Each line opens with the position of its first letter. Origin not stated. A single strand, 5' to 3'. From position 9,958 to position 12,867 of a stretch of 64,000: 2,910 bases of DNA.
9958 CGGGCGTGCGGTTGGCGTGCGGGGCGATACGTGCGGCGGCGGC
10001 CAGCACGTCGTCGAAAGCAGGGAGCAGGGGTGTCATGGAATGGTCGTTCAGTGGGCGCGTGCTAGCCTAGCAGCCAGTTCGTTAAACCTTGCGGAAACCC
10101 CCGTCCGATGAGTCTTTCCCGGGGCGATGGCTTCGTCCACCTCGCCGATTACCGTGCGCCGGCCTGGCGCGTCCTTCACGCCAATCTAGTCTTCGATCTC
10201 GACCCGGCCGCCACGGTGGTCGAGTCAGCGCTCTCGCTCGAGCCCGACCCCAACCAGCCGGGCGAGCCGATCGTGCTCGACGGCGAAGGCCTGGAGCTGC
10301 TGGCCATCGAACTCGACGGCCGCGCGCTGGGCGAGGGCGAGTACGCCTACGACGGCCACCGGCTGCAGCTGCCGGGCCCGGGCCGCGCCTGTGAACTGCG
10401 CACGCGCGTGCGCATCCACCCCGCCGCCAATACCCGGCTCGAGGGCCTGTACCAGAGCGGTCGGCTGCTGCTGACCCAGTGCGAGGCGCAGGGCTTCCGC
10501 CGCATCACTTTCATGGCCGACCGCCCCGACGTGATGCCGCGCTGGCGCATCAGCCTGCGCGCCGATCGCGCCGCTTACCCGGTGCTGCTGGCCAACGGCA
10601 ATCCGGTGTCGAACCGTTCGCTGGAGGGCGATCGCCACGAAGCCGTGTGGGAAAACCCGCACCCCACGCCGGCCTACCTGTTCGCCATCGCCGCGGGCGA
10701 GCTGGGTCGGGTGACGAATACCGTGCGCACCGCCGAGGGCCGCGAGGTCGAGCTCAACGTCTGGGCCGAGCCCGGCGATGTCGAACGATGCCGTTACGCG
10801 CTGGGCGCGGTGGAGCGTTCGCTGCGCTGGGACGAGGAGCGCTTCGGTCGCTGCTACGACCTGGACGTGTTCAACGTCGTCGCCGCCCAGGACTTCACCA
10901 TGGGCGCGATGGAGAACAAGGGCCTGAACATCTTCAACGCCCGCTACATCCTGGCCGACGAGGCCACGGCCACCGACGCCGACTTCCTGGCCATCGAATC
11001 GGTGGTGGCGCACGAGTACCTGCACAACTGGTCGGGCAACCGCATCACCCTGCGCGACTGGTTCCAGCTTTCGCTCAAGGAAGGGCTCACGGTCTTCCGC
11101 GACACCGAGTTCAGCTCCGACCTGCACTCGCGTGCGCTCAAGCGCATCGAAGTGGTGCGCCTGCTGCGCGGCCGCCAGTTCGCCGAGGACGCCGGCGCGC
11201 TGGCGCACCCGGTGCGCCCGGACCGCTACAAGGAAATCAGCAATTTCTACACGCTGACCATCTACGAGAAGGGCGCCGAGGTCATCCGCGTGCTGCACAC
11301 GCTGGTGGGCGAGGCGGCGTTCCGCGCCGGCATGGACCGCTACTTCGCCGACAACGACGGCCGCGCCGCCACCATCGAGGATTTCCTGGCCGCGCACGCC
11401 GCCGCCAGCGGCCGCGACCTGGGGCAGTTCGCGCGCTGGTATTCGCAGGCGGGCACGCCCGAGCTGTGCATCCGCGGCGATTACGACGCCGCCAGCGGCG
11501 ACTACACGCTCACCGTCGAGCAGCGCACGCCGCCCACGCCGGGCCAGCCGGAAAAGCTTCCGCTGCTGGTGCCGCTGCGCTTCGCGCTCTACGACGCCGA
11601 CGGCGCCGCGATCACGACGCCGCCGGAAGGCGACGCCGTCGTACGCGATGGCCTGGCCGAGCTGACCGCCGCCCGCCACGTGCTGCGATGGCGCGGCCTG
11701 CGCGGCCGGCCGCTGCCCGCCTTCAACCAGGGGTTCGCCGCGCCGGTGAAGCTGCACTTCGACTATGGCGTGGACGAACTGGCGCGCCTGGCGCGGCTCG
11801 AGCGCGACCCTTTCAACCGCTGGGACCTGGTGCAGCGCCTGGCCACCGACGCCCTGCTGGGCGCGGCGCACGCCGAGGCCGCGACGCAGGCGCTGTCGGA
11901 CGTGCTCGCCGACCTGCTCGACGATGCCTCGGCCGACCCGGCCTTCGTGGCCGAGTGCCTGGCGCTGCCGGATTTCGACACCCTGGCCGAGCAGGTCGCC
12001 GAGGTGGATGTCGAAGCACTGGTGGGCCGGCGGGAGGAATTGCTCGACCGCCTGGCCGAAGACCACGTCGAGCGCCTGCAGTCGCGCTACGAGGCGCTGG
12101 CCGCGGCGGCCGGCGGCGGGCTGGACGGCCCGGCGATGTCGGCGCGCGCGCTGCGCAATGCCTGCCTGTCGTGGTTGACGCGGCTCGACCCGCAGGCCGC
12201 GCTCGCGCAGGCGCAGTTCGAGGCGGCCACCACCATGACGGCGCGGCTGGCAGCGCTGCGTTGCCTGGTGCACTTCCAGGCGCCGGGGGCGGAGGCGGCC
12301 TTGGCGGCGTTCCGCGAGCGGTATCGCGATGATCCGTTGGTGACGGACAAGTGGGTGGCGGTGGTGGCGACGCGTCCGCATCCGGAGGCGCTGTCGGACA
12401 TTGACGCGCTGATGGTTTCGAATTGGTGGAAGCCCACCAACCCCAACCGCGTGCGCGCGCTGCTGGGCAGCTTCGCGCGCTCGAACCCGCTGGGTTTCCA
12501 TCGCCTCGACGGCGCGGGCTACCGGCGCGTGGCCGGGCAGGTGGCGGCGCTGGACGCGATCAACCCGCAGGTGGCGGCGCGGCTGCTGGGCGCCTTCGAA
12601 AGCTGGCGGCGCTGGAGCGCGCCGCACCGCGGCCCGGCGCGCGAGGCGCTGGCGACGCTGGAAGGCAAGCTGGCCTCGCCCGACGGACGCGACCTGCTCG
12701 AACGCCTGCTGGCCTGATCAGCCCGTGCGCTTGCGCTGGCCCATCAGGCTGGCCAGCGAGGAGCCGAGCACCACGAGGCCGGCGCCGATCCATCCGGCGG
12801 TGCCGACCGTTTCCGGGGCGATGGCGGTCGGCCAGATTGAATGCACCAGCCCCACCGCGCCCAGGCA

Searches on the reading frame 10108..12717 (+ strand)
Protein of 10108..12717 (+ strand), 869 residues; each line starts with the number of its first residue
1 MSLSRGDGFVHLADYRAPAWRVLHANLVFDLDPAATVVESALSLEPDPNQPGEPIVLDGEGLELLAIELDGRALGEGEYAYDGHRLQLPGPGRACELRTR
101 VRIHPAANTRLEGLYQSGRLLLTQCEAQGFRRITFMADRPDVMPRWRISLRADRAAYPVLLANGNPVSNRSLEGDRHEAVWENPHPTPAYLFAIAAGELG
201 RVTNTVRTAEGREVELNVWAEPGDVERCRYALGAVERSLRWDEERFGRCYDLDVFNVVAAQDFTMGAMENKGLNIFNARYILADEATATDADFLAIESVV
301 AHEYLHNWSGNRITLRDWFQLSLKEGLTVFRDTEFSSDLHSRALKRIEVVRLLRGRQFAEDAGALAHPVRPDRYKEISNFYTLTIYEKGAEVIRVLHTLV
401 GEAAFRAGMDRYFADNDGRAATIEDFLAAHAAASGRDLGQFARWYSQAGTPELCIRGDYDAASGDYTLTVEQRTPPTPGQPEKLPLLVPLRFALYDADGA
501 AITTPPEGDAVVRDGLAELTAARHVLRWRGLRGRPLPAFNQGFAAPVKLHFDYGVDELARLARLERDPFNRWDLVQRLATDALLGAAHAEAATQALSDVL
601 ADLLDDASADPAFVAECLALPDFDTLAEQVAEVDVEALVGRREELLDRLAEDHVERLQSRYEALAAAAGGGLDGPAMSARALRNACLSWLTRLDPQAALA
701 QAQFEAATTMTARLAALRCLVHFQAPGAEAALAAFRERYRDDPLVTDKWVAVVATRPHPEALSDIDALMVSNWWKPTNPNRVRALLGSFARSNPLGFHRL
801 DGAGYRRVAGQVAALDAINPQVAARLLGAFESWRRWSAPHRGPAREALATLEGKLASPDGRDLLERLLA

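Call 74: list_cluster_members(proteins=[window:10108-12717:+, window:54385-57018:+])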
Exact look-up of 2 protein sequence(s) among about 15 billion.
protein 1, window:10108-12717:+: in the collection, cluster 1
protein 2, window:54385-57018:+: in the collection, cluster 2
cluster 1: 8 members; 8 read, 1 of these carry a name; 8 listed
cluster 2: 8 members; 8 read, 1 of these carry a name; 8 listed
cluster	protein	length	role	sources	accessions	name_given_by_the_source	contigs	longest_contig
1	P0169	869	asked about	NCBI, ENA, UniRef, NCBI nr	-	-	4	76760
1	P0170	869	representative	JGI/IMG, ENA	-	-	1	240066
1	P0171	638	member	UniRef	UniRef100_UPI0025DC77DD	aminopeptidase N n=1 Tax=Arenimonas sp. TaxID=1872635 RepID=UPI0025DC77DD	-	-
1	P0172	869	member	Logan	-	-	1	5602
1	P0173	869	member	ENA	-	-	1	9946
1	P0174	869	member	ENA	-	-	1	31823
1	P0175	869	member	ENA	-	-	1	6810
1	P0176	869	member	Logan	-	-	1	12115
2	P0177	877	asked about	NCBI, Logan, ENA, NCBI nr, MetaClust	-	-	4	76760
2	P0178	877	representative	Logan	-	-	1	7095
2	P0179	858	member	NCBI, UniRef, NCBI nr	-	-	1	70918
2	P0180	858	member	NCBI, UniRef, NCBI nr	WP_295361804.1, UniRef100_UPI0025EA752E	putative peptide modification system cyclase [Arenimonas sp.] | putative peptide modification system cyclase n=1 Tax=Arenimonas sp. TaxID=1872635 ...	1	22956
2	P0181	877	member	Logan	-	-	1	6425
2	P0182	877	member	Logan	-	-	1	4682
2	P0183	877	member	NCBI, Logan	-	-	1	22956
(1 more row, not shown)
